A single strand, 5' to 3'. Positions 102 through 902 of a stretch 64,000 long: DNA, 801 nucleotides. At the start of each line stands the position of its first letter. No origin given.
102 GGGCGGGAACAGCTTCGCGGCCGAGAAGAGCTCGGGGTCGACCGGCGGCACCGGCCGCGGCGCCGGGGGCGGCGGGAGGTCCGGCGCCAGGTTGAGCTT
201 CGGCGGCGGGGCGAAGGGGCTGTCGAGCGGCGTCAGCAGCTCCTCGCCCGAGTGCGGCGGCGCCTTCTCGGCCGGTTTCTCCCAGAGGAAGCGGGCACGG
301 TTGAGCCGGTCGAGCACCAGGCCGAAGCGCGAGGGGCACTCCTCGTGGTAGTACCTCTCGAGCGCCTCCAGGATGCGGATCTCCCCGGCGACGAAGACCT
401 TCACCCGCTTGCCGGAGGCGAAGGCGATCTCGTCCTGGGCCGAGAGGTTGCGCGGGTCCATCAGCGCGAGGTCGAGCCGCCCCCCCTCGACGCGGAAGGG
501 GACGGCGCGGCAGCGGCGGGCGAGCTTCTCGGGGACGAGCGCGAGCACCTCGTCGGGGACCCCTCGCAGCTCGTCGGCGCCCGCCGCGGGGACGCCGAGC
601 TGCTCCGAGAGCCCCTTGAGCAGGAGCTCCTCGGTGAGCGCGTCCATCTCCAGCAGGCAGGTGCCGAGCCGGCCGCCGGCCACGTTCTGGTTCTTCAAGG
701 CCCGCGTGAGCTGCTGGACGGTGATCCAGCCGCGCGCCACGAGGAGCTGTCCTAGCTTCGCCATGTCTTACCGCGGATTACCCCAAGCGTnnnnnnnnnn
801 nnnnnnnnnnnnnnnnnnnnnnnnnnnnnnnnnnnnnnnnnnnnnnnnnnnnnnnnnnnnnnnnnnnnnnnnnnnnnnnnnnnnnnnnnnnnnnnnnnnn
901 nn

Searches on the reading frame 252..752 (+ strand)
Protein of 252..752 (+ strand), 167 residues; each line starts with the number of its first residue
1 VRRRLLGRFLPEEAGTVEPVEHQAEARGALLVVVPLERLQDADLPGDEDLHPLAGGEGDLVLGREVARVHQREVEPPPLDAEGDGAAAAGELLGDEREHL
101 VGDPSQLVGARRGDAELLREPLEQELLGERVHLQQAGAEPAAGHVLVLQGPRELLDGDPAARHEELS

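Call 73: search_protein_families(library=pfam, alignment_id=A9, max_evalue=0.00001)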
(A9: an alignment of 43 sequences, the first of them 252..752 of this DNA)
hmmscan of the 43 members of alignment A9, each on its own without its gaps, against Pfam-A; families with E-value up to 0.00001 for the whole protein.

A. member 1, window:252-752:+ (167 aa): 0 families

B. families by the number of members that match (of 43 scanned): 105 families (the first 25 are shown)
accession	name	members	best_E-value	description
PF13424.12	TPR_12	3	4.6e-73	Tetratricopeptide repeat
PF07719.23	TPR_2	3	1.5e-38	Tetratricopeptide repeat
PF13374.12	TPR_10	2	1.1e-69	Tetratricopeptide repeat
PF14559.12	TPR_19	2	7.1e-54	Tetratricopeptide repeat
PF13432.12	TPR_16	2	4.2e-39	Tetratricopeptide repeat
PF13181.12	TPR_8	2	1.4e-28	Tetratricopeptide repeat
PF13176.12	TPR_7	2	4.4e-25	Tetratricopeptide repeat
PF00515.34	TPR_1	2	1.5e-24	Tetratricopeptide repeat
PF13489.12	Methyltransf_23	2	1.3e-21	Methyltransferase domain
PF00271.37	Helicase_C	2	1.2e-20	Helicase conserved C-terminal domain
PF00270.35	DEAD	2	1.8e-20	DEAD/DEAH box helicase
PF13431.12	TPR_17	2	2.3e-20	Tetratricopeptide repeat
PF08241.18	Methyltransf_11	2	3.6e-19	Methyltransferase domain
PF17874.7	TPR_MalT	2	3.6e-19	MalT-like TPR region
PF13649.12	Methyltransf_25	2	1.9e-18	Methyltransferase domain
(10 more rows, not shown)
